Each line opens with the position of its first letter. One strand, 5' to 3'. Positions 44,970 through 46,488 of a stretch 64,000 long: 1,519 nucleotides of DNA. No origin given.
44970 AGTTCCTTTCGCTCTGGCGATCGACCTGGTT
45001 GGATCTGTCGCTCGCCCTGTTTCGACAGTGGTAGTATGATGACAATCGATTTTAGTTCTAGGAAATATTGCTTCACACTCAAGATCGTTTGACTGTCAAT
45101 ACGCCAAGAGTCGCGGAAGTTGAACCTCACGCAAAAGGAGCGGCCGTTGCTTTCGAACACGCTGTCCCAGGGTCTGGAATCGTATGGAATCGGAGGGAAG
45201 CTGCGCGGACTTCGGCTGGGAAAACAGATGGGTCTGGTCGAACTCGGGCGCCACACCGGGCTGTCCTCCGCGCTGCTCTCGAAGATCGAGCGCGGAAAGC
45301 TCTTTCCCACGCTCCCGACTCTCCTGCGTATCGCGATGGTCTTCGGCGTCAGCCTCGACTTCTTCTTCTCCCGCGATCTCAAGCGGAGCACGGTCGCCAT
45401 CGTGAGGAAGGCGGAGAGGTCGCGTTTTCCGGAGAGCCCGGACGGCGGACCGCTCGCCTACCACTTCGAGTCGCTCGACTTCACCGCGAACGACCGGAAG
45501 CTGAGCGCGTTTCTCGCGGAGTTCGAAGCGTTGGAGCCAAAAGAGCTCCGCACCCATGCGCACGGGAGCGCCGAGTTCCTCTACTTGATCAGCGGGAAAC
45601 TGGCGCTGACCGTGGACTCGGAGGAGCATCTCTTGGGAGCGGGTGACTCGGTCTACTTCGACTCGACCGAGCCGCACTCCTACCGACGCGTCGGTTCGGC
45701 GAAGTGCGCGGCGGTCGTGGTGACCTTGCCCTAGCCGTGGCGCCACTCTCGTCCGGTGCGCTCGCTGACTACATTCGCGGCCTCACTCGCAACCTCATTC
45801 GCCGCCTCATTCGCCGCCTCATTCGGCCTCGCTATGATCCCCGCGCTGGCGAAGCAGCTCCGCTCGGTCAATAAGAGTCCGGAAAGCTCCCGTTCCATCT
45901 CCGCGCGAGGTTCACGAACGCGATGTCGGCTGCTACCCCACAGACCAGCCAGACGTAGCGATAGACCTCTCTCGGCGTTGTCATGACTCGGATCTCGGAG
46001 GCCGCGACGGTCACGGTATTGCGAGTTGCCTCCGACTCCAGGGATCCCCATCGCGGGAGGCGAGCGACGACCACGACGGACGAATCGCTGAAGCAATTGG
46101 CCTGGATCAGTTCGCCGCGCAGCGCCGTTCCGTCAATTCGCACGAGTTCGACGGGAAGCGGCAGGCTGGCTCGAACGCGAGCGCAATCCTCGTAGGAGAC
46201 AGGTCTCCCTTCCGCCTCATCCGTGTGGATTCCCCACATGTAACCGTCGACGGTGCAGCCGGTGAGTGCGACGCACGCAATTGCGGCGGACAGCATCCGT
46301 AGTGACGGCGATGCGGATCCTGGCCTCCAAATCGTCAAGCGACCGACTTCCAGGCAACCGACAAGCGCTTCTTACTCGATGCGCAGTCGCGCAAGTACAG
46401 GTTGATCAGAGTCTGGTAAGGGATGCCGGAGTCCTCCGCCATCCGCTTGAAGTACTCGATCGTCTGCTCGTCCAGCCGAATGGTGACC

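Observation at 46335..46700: Orphan BrnA antitoxin with a 20-codon BrnT toxin remnant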

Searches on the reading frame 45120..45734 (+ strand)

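Call 3: search_protein_families(library=pfam, proteins=[window:45120-45734:+], max_evalue=10)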
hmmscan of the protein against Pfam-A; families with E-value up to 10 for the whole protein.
window:45120-45734:+ (204 aa): 9 families
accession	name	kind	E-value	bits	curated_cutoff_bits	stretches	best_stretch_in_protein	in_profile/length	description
PF07883.17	Cupin_2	-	1.6e-15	57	27.2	1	144-201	12-69/70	Cupin domain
PF13560.12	HTH_31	-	6.1e-08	33.3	27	1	25-78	3-57/64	Helix-turn-helix domain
PF01381.28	HTH_3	-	9.7e-07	29.2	23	1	40-82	13-55/55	Helix-turn-helix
PF02311.25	AraC_binding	-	8.4e-06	26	21.1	1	145-195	18-68/135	AraC-like ligand binding domain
PF05899.18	Cupin_3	-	7.3e-05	22.8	23.5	1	150-181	25-57/74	EutQ-like cupin domain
PF12844.13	HTH_19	-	0.00022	21.5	30.2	1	27-80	3-56/64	Helix-turn-helix domain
PF13443.12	HTH_26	-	0.0035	18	22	1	28-79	2-54/63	Cro/C1-type HTH DNA-binding domain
PF05962.17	HutD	-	0.052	14.1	25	1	132-189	111-172/181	HutD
PF01050.24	MannoseP_isomer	-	0.17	12.5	23.6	1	143-193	43-92/116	Mannose-6-phosphate isomerase C-terminal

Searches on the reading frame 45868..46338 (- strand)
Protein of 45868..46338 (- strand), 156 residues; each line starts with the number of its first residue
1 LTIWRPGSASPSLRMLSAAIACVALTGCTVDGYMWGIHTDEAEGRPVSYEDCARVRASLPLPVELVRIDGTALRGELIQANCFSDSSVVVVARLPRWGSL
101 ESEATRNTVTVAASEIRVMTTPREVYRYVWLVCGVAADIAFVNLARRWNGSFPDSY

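Call 3: search_protein_families(library=pfam, proteins=[window:45868-46338:-], max_evalue=10)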
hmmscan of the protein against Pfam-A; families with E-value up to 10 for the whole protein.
window:45868-46338:- (156 aa): 1 family
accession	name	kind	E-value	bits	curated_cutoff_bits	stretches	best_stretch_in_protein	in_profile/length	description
PF24599.1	DUF7621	-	0.1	13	27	1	31-60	38-67/79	Family of unknown function (DUF7621)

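Call 17: find_related_loci(query=window:45868-46296:-, collection=genome_contigs, flank=3000)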
Query window:45868-46296:- (142 aa) in genome_contigs; peptide patterns used: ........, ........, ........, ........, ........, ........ (x = any residue, [..] = any of these).
294 stretches matched a pattern, but none encodes a relative of the query by tblastn (E <= 1e-3).

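Call 18: find_related_loci(query=window:45868-46296:-, collection=metagenome_contigs, flank=3000)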
Query window:45868-46296:- (142 aa) in metagenome_contigs; peptide patterns used: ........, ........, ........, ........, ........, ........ (x = any residue, [..] = any of these).
427 stretches matched a pattern, but none encodes a relative of the query by tblastn (E <= 1e-3).

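Call 19: find_homologous_proteins(query=window:45868-46296:-)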
Query window:45868-46296:- (142 aa): 2 proteins with E <= 0.001 among 39 candidates.
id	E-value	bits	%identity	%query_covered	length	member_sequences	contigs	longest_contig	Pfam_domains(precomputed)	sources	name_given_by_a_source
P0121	4.2e-89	314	100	100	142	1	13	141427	-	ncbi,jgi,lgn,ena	-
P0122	1.3e-63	231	78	94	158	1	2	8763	-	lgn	-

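Call 21: find_encoding_contigs(protein=P0122, flank=6000, max_places=4)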
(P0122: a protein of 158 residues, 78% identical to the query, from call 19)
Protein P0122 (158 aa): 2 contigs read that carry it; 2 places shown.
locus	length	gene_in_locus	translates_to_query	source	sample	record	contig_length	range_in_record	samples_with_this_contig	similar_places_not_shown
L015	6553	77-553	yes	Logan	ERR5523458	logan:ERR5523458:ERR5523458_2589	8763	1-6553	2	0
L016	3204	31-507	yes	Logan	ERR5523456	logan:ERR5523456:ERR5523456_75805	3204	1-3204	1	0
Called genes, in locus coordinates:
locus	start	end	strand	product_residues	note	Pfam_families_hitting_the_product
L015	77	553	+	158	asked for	-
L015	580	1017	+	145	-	-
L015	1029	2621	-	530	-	PF13229:Beta_helix, PF13860:FlgD_ig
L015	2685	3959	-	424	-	PF14870:PSII_BNR (weak), PF15902:Sortilin-Vps10 (faint)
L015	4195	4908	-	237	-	PF00072:Response_reg, PF00486:Trans_reg_C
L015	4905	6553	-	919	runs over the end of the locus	PF02702:KdpD, PF13185:GAF_2 (faint), PF13493:DUF4118, PF13492:GAF_3, PF00512:HisKA, PF13581:HATPase_c_2 (weak), PF02518:HATPase_c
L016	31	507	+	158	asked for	-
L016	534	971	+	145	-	-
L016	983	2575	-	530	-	PF13229:Beta_helix, PF13860:FlgD_ig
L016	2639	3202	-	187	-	?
